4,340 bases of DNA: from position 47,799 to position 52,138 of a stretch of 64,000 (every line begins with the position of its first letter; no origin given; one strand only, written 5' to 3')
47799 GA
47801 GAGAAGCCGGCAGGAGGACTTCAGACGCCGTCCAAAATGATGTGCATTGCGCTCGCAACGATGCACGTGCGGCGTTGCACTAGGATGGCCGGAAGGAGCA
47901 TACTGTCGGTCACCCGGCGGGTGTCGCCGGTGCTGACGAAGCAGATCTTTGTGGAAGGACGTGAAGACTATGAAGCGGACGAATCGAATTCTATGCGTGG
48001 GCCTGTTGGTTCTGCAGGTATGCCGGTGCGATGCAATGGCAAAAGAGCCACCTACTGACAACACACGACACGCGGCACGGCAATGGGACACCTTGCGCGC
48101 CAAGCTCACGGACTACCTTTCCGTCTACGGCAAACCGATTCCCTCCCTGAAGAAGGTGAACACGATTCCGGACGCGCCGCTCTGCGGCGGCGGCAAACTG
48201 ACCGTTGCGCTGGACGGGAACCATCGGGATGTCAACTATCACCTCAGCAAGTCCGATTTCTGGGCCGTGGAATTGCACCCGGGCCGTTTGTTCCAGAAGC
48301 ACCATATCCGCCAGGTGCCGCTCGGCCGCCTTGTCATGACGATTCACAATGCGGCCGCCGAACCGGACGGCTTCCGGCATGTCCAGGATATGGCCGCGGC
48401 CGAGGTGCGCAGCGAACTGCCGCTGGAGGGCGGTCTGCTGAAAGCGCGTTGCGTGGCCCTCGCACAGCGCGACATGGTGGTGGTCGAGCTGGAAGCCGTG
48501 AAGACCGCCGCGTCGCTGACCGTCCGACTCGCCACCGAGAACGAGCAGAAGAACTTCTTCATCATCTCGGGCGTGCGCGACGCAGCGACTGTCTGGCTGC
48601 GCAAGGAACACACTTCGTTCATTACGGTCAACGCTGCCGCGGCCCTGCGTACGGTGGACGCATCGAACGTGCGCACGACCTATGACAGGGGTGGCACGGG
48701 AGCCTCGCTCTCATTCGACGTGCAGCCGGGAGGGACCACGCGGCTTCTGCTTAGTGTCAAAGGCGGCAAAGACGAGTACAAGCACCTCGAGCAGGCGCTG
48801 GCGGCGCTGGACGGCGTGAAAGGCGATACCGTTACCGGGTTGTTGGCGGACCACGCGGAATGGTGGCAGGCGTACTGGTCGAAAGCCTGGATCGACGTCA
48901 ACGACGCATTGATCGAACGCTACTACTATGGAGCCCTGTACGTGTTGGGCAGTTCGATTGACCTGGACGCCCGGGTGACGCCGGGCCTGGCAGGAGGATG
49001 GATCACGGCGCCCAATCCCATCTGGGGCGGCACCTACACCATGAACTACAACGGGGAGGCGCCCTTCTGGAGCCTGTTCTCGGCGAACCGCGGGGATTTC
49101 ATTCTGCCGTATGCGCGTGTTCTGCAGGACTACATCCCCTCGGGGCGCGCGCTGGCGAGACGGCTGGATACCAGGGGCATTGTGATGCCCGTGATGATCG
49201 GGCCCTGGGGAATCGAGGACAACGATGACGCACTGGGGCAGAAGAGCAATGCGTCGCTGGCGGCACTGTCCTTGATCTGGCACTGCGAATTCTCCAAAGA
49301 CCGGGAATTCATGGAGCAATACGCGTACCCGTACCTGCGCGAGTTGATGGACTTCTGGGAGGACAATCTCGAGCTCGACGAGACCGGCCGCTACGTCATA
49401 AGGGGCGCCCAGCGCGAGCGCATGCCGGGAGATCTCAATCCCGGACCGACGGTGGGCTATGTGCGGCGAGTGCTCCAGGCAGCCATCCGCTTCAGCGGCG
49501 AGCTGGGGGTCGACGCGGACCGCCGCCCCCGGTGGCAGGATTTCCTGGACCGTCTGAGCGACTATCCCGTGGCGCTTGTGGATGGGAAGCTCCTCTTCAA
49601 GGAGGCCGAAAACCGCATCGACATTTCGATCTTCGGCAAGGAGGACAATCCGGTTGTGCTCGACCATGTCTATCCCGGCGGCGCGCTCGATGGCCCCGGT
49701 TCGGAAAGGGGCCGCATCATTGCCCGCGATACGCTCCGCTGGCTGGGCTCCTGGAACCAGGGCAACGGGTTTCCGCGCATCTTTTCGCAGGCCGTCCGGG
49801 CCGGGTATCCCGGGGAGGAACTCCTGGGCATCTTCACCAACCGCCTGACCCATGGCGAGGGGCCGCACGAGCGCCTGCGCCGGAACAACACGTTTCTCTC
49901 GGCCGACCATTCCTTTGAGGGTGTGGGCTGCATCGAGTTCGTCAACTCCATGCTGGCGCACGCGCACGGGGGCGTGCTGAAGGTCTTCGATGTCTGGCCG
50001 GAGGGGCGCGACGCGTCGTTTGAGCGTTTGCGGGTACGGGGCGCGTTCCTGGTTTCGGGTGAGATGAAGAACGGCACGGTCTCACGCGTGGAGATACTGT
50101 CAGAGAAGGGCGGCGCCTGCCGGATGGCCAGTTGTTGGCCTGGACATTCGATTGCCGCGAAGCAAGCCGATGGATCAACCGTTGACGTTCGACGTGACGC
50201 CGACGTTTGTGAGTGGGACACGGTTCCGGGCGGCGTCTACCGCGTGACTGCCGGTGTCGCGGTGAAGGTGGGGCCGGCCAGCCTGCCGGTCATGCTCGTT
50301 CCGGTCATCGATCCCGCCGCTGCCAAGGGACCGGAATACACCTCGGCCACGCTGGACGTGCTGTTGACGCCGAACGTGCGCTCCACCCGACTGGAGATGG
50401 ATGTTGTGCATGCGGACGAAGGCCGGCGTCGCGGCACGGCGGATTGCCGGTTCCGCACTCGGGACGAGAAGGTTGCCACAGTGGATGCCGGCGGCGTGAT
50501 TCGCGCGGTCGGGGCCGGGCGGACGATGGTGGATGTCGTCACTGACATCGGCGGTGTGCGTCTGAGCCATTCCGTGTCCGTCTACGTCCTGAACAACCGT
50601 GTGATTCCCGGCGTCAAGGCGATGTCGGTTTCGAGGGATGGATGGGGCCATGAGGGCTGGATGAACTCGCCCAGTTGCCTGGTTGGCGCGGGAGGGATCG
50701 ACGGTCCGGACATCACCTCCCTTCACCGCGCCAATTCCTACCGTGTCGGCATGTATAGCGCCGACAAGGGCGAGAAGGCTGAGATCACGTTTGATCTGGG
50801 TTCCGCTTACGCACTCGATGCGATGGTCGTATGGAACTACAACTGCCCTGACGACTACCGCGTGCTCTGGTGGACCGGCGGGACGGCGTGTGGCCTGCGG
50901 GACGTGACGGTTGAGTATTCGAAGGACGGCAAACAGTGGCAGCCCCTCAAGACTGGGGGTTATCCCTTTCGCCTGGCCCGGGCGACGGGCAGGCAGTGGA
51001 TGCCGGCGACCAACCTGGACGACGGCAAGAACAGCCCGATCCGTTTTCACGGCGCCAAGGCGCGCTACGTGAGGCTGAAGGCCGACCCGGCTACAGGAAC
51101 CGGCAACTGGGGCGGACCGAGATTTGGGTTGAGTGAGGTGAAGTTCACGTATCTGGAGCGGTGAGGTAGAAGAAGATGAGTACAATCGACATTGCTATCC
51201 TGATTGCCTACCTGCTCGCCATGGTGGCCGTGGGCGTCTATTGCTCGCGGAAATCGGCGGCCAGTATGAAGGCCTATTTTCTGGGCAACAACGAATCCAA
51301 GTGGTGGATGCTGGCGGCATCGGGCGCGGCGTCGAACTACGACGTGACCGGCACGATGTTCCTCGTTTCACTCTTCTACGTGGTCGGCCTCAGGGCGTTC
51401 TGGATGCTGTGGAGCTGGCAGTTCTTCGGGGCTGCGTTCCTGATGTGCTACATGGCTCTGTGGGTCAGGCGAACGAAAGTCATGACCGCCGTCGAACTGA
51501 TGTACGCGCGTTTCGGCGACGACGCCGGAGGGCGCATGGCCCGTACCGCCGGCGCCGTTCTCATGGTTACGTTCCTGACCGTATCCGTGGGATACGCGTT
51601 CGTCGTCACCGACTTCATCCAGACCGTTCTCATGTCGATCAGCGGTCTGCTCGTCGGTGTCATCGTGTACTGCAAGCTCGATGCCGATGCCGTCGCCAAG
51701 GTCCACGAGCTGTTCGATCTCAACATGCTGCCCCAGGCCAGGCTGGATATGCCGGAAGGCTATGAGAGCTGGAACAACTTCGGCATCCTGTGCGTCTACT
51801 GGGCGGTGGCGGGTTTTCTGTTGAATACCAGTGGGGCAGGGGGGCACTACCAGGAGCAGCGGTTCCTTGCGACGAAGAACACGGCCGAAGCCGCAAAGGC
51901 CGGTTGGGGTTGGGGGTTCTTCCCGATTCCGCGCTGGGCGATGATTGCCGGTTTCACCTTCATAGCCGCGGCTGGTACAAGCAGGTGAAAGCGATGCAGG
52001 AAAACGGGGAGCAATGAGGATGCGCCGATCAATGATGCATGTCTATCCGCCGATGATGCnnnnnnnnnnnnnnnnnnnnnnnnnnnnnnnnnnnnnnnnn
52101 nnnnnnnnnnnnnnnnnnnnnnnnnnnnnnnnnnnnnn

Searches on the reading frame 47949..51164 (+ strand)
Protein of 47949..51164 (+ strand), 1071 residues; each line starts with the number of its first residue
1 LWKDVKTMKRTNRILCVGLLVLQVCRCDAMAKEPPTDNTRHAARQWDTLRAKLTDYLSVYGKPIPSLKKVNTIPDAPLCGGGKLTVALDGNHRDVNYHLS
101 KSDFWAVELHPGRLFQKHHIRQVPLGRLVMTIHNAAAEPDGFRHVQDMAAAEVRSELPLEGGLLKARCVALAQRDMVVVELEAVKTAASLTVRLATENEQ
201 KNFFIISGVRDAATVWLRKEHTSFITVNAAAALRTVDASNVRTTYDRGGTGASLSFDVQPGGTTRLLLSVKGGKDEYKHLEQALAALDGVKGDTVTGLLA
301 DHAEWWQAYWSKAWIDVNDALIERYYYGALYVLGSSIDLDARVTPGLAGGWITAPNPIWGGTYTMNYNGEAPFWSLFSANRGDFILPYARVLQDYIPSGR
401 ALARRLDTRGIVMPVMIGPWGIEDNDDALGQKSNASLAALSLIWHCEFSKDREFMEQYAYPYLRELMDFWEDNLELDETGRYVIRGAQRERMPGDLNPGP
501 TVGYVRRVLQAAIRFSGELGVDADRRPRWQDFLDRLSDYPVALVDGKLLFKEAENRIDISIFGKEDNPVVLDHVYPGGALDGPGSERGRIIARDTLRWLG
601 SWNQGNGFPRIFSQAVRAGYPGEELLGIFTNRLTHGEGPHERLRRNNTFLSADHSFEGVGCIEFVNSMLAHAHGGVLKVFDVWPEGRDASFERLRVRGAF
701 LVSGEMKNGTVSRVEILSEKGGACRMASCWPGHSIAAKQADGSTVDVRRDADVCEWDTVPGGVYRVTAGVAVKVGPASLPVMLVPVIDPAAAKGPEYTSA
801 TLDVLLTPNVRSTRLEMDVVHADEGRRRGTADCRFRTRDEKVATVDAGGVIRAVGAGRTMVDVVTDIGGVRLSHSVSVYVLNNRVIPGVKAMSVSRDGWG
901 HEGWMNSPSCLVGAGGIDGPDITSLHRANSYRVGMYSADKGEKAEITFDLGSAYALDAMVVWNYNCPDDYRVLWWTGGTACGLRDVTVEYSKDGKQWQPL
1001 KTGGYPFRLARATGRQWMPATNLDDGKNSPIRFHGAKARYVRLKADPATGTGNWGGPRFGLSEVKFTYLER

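Call 3: search_protein_families(library=pfam, proteins=[window:47949-51164:+])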
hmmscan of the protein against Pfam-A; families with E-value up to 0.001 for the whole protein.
window:47949-51164:+ (1071 aa): 4 families
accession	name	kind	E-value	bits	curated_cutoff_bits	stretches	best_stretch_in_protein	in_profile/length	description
PF22124.2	Glyco_hydro_95_cat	-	1.6e-18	67.3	27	1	319-541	49-285/408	Glycosyl hydrolase family 95 catalytic domain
PF00754.31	F5_F8_type_C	-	7.1e-06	26.6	28.2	1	941-1054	31-121/127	F5/8 type C domain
PF21307.2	Glyco_hydro_95_C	-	2.6e-05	25.1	27.6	1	683-766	17-94/94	Glycoside hydrolase family 95, C-terminal domain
PF22633.2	F5_F8_type_C_2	-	4e-05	24.6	27.8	0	940-1042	16-90/91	NedA-like, galactose-binding domain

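Call 4: search_protein_families(library=ncbifam, proteins=[window:47949-51164:+])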
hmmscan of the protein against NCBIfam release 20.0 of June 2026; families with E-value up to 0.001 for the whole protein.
window:47949-51164:+ (1071 aa): 0 families

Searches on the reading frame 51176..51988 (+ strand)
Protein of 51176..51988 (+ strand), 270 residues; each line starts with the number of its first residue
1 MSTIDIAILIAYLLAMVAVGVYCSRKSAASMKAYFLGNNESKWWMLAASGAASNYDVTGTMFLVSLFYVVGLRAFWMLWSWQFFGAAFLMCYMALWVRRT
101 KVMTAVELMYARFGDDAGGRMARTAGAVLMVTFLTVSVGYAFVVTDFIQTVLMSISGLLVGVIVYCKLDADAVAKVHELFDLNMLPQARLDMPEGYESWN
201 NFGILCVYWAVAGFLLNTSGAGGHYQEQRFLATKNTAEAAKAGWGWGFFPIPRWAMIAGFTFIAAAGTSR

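Call 3: search_protein_families(library=pfam, proteins=[window:51176-51988:+])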
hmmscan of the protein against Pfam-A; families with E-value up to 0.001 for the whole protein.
window:51176-51988:+ (270 aa): 0 families

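Call 4: search_protein_families(library=ncbifam, proteins=[window:51176-51988:+])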
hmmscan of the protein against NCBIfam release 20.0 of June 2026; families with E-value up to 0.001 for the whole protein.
window:51176-51988:+ (270 aa): 1 family
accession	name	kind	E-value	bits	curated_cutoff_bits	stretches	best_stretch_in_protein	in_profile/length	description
TIGR02121.1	Na_Pro_sym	equivalog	3.2e-06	26.1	515.5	1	7-77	5-74/488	sodium/proline symporter PutP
